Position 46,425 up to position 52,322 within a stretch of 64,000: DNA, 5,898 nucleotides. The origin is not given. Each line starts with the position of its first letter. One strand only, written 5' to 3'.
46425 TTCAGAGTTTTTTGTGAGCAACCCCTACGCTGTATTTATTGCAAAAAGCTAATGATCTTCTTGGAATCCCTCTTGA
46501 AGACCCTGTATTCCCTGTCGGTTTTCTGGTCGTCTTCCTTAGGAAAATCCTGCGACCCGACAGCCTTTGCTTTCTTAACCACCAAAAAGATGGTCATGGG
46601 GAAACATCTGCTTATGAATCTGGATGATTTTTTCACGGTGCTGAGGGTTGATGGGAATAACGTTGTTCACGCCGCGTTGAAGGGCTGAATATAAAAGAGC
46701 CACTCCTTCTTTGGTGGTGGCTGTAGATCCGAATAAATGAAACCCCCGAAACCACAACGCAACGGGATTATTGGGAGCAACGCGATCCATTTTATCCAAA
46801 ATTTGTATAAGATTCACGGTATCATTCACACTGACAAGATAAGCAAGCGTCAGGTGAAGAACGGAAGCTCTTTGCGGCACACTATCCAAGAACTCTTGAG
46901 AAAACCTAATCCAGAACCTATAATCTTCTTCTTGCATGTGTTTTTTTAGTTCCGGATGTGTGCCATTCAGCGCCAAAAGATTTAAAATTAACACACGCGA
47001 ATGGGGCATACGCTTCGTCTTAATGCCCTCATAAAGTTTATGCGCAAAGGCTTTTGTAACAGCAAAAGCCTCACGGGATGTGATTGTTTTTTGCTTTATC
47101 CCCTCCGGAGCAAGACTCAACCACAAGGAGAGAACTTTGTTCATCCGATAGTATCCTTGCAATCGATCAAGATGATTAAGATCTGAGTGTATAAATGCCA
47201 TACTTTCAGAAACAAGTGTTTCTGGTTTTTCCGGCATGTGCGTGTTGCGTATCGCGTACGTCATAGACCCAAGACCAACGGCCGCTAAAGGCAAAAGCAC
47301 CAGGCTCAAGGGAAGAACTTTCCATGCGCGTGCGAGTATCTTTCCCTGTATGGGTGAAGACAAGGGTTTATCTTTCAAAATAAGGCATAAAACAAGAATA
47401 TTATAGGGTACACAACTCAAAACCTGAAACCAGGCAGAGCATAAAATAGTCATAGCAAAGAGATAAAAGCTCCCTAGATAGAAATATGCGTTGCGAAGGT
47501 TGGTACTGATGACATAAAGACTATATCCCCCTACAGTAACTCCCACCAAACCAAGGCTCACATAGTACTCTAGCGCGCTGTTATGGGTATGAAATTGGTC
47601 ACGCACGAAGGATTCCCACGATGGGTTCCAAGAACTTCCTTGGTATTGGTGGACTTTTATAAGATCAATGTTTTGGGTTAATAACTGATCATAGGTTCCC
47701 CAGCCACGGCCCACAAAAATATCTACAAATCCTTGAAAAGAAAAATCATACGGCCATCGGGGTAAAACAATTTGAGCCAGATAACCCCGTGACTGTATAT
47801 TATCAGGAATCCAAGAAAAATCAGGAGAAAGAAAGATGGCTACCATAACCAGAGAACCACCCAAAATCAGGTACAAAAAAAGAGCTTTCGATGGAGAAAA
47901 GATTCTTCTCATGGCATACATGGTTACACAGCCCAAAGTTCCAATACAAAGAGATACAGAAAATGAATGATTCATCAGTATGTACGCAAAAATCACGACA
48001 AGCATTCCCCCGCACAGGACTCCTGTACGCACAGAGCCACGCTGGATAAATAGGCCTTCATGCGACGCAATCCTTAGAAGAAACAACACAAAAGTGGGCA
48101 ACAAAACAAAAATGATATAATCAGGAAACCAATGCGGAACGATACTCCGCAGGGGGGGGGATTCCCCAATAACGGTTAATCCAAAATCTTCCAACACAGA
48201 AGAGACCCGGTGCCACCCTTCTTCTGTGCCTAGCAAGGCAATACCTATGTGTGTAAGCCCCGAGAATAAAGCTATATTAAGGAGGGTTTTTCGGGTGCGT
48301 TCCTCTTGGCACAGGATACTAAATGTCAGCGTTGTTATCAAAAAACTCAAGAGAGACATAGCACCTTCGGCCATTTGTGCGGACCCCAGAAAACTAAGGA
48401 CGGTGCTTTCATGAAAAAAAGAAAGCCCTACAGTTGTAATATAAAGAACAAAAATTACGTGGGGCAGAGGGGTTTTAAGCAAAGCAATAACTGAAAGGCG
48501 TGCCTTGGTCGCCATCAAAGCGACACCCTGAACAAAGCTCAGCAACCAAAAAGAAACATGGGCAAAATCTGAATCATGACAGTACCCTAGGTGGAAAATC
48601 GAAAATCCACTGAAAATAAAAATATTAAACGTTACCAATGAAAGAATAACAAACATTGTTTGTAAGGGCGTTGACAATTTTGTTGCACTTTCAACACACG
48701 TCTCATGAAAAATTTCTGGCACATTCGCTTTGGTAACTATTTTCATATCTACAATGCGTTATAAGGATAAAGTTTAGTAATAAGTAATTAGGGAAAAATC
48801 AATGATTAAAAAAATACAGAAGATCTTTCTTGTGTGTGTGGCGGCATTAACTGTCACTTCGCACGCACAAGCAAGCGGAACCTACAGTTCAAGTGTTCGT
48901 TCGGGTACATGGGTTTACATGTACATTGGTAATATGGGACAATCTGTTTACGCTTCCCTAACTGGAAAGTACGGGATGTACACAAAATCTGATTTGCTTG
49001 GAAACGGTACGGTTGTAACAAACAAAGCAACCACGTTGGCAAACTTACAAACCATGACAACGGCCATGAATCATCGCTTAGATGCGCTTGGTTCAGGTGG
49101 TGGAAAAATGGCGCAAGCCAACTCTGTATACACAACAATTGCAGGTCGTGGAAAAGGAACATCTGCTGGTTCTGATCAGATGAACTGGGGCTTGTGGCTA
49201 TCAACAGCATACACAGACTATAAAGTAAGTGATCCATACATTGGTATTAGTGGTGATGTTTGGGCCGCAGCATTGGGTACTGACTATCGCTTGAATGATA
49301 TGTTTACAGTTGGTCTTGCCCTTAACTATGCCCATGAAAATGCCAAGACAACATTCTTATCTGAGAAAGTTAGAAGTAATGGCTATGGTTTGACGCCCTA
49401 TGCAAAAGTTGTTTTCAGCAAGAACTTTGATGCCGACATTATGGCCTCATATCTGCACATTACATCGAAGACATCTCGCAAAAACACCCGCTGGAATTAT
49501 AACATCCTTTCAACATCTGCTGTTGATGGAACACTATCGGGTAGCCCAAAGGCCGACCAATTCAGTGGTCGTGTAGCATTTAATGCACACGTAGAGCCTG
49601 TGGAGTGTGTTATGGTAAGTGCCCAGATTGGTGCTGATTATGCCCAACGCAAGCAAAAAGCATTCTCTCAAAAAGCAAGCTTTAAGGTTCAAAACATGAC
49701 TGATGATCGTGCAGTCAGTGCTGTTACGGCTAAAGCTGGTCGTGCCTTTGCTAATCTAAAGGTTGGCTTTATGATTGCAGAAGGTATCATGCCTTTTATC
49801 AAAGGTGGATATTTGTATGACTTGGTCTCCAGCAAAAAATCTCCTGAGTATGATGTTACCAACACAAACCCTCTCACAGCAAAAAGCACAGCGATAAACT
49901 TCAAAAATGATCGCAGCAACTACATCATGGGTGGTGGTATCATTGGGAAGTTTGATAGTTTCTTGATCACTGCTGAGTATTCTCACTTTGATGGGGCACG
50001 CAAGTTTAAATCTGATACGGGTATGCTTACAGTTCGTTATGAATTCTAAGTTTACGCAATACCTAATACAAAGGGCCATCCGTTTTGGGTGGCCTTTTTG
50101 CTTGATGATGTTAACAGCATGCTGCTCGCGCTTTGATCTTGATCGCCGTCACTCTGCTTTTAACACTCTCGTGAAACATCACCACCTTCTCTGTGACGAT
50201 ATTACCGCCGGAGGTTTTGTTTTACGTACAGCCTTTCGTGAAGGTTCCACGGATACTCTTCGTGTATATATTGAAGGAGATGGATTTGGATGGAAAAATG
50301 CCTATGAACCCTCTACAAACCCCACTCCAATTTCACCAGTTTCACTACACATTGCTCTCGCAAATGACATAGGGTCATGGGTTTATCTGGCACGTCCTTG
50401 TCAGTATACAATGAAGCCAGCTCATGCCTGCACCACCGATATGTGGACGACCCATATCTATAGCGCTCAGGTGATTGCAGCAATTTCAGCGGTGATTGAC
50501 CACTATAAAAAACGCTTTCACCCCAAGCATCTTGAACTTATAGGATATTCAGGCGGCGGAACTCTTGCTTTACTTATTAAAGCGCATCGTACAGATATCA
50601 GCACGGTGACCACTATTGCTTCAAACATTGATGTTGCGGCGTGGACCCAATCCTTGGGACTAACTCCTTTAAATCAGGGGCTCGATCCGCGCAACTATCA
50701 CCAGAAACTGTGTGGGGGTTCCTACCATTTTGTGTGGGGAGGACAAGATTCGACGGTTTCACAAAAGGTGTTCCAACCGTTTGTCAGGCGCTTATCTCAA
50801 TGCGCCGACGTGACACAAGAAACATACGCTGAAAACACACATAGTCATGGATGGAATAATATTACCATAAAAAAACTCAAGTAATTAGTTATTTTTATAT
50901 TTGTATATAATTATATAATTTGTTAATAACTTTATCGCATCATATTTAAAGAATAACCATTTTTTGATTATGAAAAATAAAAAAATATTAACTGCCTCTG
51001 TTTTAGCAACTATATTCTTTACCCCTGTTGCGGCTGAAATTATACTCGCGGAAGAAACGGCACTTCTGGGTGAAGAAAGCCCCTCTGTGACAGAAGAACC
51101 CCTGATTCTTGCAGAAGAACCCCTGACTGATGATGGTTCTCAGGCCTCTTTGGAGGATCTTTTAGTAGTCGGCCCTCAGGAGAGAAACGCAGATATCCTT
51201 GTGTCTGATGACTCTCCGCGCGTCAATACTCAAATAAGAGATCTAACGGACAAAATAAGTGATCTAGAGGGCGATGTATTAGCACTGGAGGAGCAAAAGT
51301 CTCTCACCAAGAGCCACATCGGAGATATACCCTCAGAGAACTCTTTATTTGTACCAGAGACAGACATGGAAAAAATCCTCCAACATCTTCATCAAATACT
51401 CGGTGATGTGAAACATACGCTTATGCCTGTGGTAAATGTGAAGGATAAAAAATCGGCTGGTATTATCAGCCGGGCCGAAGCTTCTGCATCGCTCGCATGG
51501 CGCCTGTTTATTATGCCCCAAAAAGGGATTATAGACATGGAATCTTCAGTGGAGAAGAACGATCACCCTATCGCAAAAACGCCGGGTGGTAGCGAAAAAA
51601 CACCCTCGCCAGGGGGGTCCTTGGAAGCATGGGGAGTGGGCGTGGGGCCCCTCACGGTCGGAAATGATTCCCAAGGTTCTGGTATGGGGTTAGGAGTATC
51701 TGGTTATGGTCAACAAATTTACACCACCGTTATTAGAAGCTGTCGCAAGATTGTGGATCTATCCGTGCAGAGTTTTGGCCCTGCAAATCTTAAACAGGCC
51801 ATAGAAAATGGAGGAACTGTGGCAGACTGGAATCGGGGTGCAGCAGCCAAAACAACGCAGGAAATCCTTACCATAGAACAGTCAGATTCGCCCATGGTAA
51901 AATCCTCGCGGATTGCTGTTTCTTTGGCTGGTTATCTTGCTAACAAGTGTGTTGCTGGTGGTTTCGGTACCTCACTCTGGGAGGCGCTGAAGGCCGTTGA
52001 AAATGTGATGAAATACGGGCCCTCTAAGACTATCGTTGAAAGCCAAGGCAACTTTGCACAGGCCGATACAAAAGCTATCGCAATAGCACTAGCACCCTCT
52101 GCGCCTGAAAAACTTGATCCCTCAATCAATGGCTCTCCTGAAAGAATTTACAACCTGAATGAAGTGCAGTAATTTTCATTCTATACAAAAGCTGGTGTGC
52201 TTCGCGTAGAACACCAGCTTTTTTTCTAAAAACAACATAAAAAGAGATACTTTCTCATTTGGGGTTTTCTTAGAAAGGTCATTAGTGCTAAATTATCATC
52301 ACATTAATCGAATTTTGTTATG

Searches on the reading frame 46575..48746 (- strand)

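Call 10: search_protein_families(library=pfam, proteins=[window:46575-48746:-], max_evalue=0.001)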
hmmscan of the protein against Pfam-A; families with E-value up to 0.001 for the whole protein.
window:46575-48746:- (723 aa): 1 family
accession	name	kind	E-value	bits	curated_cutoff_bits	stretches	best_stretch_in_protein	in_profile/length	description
PF02834.22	LigT_PEase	-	8.7e-05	23.1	23.3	1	624-676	29-81/87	LigT like Phosphoesterase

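Call 30: search_protein_families(library=pfam, proteins=[window:46575-48746:-], max_evalue=0.1)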
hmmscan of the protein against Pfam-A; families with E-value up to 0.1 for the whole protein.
window:46575-48746:- (723 aa): 1 family
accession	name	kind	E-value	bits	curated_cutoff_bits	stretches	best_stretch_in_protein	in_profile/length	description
PF02834.22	LigT_PEase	-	8.7e-05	23.1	23.3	1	624-676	29-81/87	LigT like Phosphoesterase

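Call 35: search_protein_families(library=ncbifam, proteins=[window:46575-48746:-], max_evalue=0.01)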
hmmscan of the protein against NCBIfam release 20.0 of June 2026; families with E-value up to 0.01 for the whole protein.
window:46575-48746:- (723 aa): 0 families

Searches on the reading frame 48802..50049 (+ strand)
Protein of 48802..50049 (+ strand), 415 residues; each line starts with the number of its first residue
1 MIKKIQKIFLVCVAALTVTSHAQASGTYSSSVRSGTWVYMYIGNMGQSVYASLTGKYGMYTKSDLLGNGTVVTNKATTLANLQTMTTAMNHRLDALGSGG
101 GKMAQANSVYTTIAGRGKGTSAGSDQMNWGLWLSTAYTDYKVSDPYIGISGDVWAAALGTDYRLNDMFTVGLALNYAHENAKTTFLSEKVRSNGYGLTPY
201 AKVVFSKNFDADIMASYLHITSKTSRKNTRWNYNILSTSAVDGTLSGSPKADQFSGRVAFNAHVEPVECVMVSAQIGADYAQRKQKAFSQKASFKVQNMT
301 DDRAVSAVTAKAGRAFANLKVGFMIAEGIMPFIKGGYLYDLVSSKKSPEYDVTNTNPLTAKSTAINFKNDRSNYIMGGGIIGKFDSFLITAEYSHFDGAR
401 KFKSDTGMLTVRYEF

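Call 10: search_protein_families(library=pfam, proteins=[window:48802-50049:+], max_evalue=0.001)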
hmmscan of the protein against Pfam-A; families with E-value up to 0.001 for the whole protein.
window:48802-50049:+ (415 aa): 1 family
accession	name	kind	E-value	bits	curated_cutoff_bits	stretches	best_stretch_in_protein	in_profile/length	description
PF03797.25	Autotransporter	-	9.4e-18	65.3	26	1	132-392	2-253/255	Autotransporter beta-domain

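Call 35: search_protein_families(library=ncbifam, proteins=[window:48802-50049:+], max_evalue=0.01)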
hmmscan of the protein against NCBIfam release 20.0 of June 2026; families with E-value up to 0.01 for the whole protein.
window:48802-50049:+ (415 aa): 0 families

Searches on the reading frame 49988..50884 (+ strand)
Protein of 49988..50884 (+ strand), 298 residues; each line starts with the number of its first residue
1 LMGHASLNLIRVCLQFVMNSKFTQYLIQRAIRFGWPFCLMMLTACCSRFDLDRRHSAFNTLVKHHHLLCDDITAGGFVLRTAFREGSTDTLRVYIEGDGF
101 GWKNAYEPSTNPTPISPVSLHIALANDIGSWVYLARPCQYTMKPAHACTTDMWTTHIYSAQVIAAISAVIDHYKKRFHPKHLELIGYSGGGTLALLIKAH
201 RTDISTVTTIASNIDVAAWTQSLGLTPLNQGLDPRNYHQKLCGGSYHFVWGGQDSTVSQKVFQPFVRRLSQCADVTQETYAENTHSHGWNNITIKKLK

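Call 10: search_protein_families(library=pfam, proteins=[window:49988-50884:+], max_evalue=0.001)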
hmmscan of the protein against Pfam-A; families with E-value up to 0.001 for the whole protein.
window:49988-50884:+ (298 aa): 0 families

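Call 30: search_protein_families(library=pfam, proteins=[window:49988-50884:+], max_evalue=0.1)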
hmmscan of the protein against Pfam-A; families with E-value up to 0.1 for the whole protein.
window:49988-50884:+ (298 aa): 4 families
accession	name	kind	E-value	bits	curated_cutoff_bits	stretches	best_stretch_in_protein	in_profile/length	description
PF07819.20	PGAP1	-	0.0066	16.7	24.3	1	163-229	73-144/233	PGAP1-like alpha/beta domain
PF12146.15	Hydrolase_4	-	0.014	15.2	27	0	161-216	57-113/239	Serine aminopeptidase, S33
PF06057.17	VirJ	-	0.044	14.1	22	0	161-191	48-78/191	Bacterial virulence protein (VirJ)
PF01738.24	DLH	-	0.086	12.9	21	0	153-205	69-122/217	Dienelactone hydrolase family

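Call 35: search_protein_families(library=ncbifam, proteins=[window:49988-50884:+], max_evalue=0.01)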
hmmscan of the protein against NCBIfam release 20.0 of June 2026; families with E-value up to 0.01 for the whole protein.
window:49988-50884:+ (298 aa): 1 family
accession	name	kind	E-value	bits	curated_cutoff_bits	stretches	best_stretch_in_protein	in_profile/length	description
NF005898.0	PRK07868.1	equivalog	0.0084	13.9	925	0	160-218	122-181/994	acyl-CoA synthetase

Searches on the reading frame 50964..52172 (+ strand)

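Call 10: search_protein_families(library=pfam, proteins=[window:50964-52172:+], max_evalue=0.001)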
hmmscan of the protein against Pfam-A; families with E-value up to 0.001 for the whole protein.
window:50964-52172:+ (402 aa): 0 families

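Call 30: search_protein_families(library=pfam, proteins=[window:50964-52172:+], max_evalue=0.1)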
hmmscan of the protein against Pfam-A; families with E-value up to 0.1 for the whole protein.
window:50964-52172:+ (402 aa): 1 family
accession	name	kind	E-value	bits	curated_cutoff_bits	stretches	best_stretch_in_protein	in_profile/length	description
PF18424.6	a_DG1_N2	-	0.081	13.3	26.1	0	261-311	52-100/123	Alpha-Dystroglycan N-terminal domain 2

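Call 35: search_protein_families(library=ncbifam, proteins=[window:50964-52172:+], max_evalue=0.01)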
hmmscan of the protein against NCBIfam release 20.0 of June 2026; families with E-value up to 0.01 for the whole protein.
window:50964-52172:+ (402 aa): 0 families
